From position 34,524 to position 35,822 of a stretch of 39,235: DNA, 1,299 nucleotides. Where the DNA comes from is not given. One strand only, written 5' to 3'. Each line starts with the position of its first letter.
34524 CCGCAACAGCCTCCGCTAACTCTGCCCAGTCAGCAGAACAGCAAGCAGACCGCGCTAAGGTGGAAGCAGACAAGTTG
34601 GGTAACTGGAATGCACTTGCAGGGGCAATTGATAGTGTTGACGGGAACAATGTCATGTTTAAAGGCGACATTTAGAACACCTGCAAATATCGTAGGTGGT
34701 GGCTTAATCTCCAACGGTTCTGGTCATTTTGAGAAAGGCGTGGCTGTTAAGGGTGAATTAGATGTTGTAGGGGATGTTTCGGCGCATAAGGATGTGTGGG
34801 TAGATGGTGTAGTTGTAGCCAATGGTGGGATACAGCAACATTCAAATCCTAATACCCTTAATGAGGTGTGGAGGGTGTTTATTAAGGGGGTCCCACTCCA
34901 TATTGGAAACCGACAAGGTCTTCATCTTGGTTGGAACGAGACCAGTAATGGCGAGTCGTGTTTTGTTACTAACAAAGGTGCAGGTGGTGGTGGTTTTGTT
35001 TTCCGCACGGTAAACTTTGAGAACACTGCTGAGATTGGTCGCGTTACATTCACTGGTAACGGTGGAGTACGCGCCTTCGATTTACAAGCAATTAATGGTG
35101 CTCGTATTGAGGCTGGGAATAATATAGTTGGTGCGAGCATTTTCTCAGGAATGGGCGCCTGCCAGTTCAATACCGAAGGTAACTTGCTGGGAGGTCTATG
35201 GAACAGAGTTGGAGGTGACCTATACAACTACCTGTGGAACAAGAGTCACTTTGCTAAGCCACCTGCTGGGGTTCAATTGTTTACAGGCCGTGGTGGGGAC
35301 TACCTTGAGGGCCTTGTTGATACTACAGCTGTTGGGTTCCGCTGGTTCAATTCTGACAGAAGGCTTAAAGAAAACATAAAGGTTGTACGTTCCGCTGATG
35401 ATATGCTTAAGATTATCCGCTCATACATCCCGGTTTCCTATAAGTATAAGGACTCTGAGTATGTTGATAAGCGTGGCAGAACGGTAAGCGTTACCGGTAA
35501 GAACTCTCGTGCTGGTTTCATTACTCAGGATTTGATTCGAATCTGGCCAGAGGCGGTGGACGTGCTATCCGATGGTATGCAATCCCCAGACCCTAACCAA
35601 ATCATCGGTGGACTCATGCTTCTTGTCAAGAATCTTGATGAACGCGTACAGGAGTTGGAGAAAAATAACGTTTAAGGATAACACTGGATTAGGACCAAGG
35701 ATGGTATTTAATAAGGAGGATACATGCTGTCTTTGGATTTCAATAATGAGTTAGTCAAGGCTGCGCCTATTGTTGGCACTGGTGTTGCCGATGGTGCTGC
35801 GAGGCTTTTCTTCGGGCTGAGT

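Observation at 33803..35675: Mosaic tail fibre: T7-type anchor fused to a non-T7 distal domain ending in an S74-like intramolecular chaperone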

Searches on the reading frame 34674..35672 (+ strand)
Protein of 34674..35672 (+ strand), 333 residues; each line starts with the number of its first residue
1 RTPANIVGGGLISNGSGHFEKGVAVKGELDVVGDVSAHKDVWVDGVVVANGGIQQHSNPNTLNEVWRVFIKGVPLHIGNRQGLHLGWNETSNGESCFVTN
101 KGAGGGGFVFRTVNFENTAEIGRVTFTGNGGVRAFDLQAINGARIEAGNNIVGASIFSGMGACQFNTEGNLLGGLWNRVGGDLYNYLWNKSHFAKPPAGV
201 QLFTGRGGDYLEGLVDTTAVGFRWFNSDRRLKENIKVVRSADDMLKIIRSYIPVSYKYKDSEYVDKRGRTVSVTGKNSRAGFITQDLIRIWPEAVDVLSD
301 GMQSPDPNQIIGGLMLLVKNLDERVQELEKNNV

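Call 12: search_protein_families(library=phrogs, proteins=[window:34674-35672:+], max_evalue=0.001)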
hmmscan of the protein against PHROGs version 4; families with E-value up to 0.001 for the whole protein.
seq(333 aa): 11 families
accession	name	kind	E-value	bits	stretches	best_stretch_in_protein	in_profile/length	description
phrog_9502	-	tail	8.3e-147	491.7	1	2-332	309-645/647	tail fiber protein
phrog_1980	-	tail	5.5e-24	86.3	1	107-331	233-429/449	tail fiber protein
phrog_5668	-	tail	1.5e-12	47.1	1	226-332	1465-1558/1567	tail fiber protein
phrog_1699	-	tail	6.9e-12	45.7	1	103-330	823-989/1000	long tail fiber protein distal subunit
phrog_5481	-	tail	1.6e-08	34.5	1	207-303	905-978/1043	tail fiber protein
phrog_25788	-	tail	6.3e-08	32.7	1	226-331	512-602/603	tail fiber protein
phrog_14572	-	tail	1.2e-07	32.1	1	225-328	363-466/484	tail fiber protein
phrog_8215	-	tail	4.8e-07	29.5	1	224-330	906-994/1000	baseplate wedge initiator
phrog_6121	-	head and packaging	3.4e-05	24.5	1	211-311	307-388/392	virion structural protein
phrog_11011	-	tail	0.00039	19.3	1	226-331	1180-1276/1291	long tail fiber protein distal subunit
phrog_5667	-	tail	0.00063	19.5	0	227-330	691-784/786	long tail fiber protein distal subunit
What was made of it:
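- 34674..35351 (+): Gene 17, 3' part in the +1 frame: the distal, beta-structured, Gly-rich receptor-binding region (residues 291-516 of the repaired protein). It contains the sub-domain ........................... (about 34905-35120). PHROG 9502 'tail fiber protein' matches at E 8e-147 (call 12).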

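Call 21: find_homologous_proteins(query=window:34674-35672:+, max_evalue=0.00001)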
Query seq(333 aa) (333 aa): 4 proteins with E <= 0.00001 among 2936 candidates.
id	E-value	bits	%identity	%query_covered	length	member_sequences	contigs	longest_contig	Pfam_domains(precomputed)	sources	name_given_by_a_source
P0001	5.7e-222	754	100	100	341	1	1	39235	PF13884.12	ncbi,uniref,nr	ncbi:tail fiber protein [Escherichia phage 64795_ec1]|uniref:Tail fibers protein n=1 Tax=Escherichia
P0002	1.1e-126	441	63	98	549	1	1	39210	PF13884.12,PF03906.21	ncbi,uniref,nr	ncbi:tail fiber protein [Yersinia phage phiYe-F10]|uniref:Tail fiber protein n=1 Tax=Yersinia phage 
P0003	1.4e-118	414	73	77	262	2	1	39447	PF13884.12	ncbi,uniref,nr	ncbi:hypothetical protein JLBLGABF_00048 [Klebsiella phage KP13MC5-2]|uniref:Peptidase S74 domain-co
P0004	3.2e-81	291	75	54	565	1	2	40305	PF13884.12,PF03906.21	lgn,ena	-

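Call 22: search_dna_similar(query=window:34674-35672:+, collection=phages, mode=protein, max_rows=60, rows=spread)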
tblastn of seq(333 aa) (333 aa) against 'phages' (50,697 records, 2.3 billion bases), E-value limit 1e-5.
Records with a match: 57; places in all: 57; records where one place covers at least 80% of the query: 36.
Best place of each record, by identity: 80-90% 4; 60-80% 30; <60% 23.
By first word of the organism name: Yersinia 11; Enterobacter 11; Shigella 7; Erwinia 6; Escherichia 5; Citrobacter 3; Dickeya 3; Klebsiella 2; Serratia 2; Aeromonas 2; and 3 more.
By host as written in the record: Enterobacter cloacae 7; Shigella sp. 5; Yersinia enterocolitica 5; Escherichia coli 3; Yersinia enterocolitica serotype O:3 3; Escherichia coli NC101 2; Shigella flexneri A7 2; - 2; and 20 more.
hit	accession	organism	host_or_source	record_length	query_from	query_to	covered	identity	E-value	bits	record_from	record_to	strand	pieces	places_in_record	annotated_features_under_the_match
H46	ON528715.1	Shigella phage ESh1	Shigella sp.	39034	1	333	100%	84.4%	0e+0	583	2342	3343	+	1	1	non-contractile tail fiber protein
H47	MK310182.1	Escherichia phage NC-A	Escherichia coli NC101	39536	1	332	100%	84.3%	0e+0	580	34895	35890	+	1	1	tail fibers protein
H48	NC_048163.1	Escherichia phage NC-A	Escherichia coli NC101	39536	1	332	100%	84.3%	0e+0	580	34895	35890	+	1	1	tail fiber protein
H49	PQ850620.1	Escherichia phage MeretOppenheim_Bas102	Escherichia coli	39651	1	330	99%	84.3%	0e+0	576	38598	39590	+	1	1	tail fiber protein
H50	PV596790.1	Yersinia phage vB_Yep_9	Yersinia enterocolitica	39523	1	332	100%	79.3%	3e-171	533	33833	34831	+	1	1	tail fiber domain-containing protein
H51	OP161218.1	Yersinia phage vB_YenP_WW1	Yersinia enterocolitica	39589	2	331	99%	77.3%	1e-170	531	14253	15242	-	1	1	tail fiber protein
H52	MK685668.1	Shigella phage VB_Ship_A7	Shigella flexneri A7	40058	2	331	99%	70.6%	2e-153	481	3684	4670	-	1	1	tail fiber protein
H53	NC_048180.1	Shigella phage VB_Ship_A7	Shigella flexneri A7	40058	2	331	99%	70.6%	2e-153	481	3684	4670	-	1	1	tail fiber protein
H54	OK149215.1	Klebsiella phage vB_KpnP_IME305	Klebsiella pneumoniae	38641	2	329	98%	66.8%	2e-140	444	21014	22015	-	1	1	tail fibers protein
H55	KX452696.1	Enterobacter phage KNP3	sewage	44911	2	329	98%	66.5%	7e-140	442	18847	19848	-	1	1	record has no annotation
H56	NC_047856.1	Enterobacter phage KNP3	sewage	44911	2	329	98%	66.5%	7e-140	442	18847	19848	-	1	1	tail fiber protein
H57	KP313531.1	Citrobacter phage phiCFP-1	Citrobacter freundii P10159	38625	2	332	99%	65.2%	2e-134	427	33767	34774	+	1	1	tail fiber protein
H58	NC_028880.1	Citrobacter phage phiCFP-1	Citrobacter freundii P10159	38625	2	332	99%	65.2%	2e-134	427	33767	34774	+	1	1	tail fiber protein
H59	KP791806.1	Enterobacter phage E-3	Enterobacter cloacae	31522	2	329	98%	65.6%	1e-138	439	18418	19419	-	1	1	tail fibers protein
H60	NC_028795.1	Enterobacter phage E-3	Enterobacter cloacae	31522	2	329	98%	65.6%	1e-138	439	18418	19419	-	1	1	tail fiber protein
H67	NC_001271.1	Yersinia phage phiYeO3-12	Yersinia enterocolitica (type O:3)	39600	2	331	99%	63.4%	1e-133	425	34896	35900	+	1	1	17: tail fiber protein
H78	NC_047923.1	Escherichia phage HZ2R8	Escherichia coli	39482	10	332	97%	62.3%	1e-120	387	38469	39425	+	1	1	tail fiber protein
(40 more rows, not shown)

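Call 32: find_encoding_contigs(protein=P0001, flank=3000, max_places=5)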
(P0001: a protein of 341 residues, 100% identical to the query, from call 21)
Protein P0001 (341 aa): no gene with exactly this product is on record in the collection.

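Call 35: get_annotated_region(hit=H67, flank=1500)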
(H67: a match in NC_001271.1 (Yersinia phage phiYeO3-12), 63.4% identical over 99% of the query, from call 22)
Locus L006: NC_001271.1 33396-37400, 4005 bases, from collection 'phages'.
description: Yersinia phage phiYeO3-12, complete genome.
organism: Yersinia phage phiYeO3-12 (NCBI taxid 110457)
taxonomy: Viruses; Duplodnaviria; Heunggongvirae; Uroviricota; Caudoviricetes; Autographiviridae; Studiervirinae; Teetrevirus; Teetrevirus YeO312
host: Yersinia enterocolitica (type O:3); source: -; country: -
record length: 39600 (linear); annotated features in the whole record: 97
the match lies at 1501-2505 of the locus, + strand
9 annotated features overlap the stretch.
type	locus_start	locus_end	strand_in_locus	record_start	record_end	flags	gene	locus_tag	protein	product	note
CDS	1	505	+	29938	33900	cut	16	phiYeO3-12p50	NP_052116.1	internal virion protein with endolysin domain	Approximately 3 copies of the internal virion protein D encoded by phage T7 gene 16 (gp16) are part of the internal ...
regulatory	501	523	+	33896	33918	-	-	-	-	promoter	phi-YeO3-12 promoter phi17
CDS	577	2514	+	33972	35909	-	17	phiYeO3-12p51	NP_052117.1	tail fiber protein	in phages T7 and T3 trimers of gp17 form each of the 6 kinked tail fibers. Other names: gp17.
CDS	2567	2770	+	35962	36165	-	17.5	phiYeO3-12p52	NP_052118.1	holin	Type II holins have two putative transmembrane domains and are thought to allow endolysins access to the cell wall at ...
CDS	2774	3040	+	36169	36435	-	18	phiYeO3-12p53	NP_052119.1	terminase small subunit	involved in the packaging of genome monomers into a procapsid using head-to-tail concatemers of genomes. other names: ...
stem_loop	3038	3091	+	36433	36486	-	-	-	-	-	putative RNase III site R18.5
CDS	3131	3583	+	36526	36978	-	18.5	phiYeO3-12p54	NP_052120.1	Rz-like spanin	analog of phage lambda protein Rz, a cell lysis protein. Rz and gp18.5 share distant sequence similarity, similar ...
CDS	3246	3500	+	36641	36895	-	18.7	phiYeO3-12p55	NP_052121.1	Rz-like spanin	in Enterobacteria phage T7, this protein interacts with gp18.5 and is expressed from the -1 frame of a gene completely ...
CDS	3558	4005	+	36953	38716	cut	19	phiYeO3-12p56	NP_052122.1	terminase large subunit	-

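Call 36: get_annotated_region(hit=H78, flank=1500)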
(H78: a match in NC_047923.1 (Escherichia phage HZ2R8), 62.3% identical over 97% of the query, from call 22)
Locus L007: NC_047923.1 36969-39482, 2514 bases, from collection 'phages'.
description: Escherichia phage HZ2R8, complete genome.
organism: Escherichia phage HZ2R8 (NCBI taxid 2079317)
taxonomy: Viruses; Duplodnaviria; Heunggongvirae; Uroviricota; Caudoviricetes; Autographiviridae; Studiervirinae; Teseptimavirus; Teseptimavirus HZ2R8
host: Escherichia coli; source: pig farm waste treatment water; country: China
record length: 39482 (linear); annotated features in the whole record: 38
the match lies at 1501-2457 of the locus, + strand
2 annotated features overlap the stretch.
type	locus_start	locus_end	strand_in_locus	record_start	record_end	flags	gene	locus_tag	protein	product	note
CDS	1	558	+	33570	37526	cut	-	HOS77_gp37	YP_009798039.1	internal virion protein with endolysin domain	Gene product 16 Internal virion protein gp16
CDS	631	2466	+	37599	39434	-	-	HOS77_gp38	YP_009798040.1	tail fiber protein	Gene product 17 Tail fiber protein gp17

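Call 50: search_protein_families(library=ncbifam, proteins=[window:34674-35672:+], max_evalue=0.1)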
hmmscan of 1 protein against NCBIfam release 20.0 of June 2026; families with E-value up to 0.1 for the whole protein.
seq(333 aa): 0 families
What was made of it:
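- Tried and rejected: NCBIfam: no family for the distal half (call 50).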

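Call 52: predict_structure(alignment_id=A3)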
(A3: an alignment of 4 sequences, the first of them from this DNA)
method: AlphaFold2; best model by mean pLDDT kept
length: 333 residues; sequences in the alignment: 4
mean_pLDDT: 32.5   pTM: 0.17
mean pLDDT of the five models: 32.5, 30.0, 29.7, 29.5, 29.5
residues with pLDDT >= 90: 0; 70-90: 0; 50-70: 5; < 50: 328
segments of 3 or more residues with pLDDT < 50: 1-262, 264-269, 274-333
pLDDT, mean of each block of 10 residues (from residue 1): 28 37 38 35 34 31 25 23 26 25 28 30 29 30 27 27 30 28 29 27 29 30 31 33 39 37 47 43 39 39 36 39 41 39
secondary structure, 60 per line:
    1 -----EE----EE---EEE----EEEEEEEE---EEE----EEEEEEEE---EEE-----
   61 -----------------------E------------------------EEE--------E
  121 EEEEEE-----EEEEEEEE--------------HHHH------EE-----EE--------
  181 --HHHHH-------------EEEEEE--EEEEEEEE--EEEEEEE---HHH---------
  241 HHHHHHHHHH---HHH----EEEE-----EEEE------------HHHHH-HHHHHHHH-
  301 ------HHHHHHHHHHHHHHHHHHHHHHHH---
elements in order: E17-19 E24-31 E35-37 E42-49 E53-55 E109-111 E120-126 E132-139 H154-157 H183-187 E201-206 E209-216 E219-225 H241-250 E261-264 E270-273 H286-290 H292-299 H307-330

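Call 53: search_solved_structures(query=A3, max_evalue=1, show_alignments=4)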
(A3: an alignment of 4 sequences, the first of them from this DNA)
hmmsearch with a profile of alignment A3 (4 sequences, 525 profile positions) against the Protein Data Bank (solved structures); distinct sequences matched with E-value up to 1: 10.
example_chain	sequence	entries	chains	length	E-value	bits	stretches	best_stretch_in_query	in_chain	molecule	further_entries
7boz_a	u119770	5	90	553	8e-39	137.3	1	1-196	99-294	N-teminal of mature bacteriophage T7 tail fiber protein gp17 | Tail fiber protein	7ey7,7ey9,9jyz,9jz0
8dsp_C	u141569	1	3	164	6.4e-24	88.1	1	1-67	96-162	Tail fiber protein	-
8e4g_O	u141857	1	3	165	1.1e-23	87.3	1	1-65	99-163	Tail fiber protein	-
9m4c_B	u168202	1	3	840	4.8e-07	32.4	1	1-56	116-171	Depolymerase, capsule KN1-specific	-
9m4d_A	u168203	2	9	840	6.3e-07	32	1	1-56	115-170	Probable tail spike protein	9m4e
7xy1_A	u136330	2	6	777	7.6e-07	31.7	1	1-57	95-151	Tail fiber protein | phage type I tail fiber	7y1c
8x8m_A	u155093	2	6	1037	3.8e-06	29.4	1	2-58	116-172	Probable tail spike protein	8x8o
7vyv_A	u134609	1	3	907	0.012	17.9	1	113-163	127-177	Depolymerase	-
7vz3_A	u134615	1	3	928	0.012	17.9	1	113-163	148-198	Depolymerase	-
7lzj_A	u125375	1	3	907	0.033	16.4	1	114-163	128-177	Depolymerase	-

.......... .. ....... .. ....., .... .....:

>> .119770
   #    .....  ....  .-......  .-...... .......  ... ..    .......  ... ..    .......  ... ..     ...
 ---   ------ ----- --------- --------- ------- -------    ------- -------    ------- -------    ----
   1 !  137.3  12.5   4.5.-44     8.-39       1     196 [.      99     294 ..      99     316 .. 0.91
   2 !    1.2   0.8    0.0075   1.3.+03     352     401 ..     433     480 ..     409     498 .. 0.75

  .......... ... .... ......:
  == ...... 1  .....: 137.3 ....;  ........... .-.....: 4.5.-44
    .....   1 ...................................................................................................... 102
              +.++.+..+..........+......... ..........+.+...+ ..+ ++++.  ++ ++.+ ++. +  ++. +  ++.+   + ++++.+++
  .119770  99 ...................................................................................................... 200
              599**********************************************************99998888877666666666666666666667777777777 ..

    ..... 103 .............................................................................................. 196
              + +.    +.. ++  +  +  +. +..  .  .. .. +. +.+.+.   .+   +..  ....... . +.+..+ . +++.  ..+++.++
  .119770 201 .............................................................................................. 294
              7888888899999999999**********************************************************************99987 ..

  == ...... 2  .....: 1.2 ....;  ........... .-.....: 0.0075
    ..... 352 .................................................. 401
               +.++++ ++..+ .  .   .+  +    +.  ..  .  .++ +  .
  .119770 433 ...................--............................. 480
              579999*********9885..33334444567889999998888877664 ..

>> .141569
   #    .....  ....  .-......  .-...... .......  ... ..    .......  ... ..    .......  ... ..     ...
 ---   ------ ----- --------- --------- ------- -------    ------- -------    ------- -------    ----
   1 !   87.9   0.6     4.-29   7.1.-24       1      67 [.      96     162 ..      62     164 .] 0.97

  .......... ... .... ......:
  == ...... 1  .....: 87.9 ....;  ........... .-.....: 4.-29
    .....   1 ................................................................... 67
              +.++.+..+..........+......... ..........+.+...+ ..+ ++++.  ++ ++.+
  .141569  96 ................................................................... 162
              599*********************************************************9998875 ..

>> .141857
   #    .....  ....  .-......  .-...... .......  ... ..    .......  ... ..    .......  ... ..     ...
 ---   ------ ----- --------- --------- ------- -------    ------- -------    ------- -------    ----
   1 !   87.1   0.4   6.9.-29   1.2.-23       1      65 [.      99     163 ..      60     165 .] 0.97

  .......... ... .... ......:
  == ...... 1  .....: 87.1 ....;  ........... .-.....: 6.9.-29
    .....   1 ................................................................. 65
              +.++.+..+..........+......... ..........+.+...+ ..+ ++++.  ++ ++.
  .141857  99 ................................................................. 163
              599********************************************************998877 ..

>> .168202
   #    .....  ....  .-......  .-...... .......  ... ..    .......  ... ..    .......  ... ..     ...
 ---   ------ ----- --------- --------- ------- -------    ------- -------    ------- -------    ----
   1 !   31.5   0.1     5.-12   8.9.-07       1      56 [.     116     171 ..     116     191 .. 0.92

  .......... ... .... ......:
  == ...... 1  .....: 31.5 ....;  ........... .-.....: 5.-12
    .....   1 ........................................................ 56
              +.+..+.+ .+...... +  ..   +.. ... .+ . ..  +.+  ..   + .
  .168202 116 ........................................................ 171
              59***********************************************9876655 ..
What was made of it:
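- Tried and rejected: A profile search added nothing for the distal half (call 53).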

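Call 56: find_homologous_proteins(query=A4, max_evalue=0.001)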
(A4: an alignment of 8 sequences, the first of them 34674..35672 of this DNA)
Query A4 (8 sequences) (333 aa, profile of the alignment): 8 proteins with E <= 0.001 among 8000 candidates.
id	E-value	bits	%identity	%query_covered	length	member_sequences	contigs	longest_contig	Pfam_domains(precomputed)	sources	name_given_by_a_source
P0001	2.1e-198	676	100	100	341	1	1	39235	PF13884.12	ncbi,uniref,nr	ncbi:tail fiber protein [Escherichia phage 64795_ec1]|uniref:Tail fibers protein n=1 Tax=Escherichia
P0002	6.2e-179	612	63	98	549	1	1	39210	PF13884.12,PF03906.21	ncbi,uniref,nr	ncbi:tail fiber protein [Yersinia phage phiYe-F10]|uniref:Tail fiber protein n=1 Tax=Yersinia phage 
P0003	7.1e-155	533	73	77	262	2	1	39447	PF13884.12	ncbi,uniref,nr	ncbi:hypothetical protein JLBLGABF_00048 [Klebsiella phage KP13MC5-2]|uniref:Peptidase S74 domain-co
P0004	2.8e-108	380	75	54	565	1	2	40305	PF13884.12,PF03906.21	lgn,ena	-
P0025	4.1e-13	67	45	21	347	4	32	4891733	PF21882.3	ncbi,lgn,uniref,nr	ncbi:hypothetical protein LU604_17495 [Erwinia tracheiphila]|uniref:gp53-like domain-containing prot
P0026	2.4e-12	65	55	18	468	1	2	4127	PF12571.14,PF03406.19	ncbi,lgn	-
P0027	1.9e-11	62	52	17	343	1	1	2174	-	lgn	-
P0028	4.2e-10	57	33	30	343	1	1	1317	-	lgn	-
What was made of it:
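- Tried and rejected: The two word-indexed protein searches returned only 4 and 8 hits (calls 21, 56).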
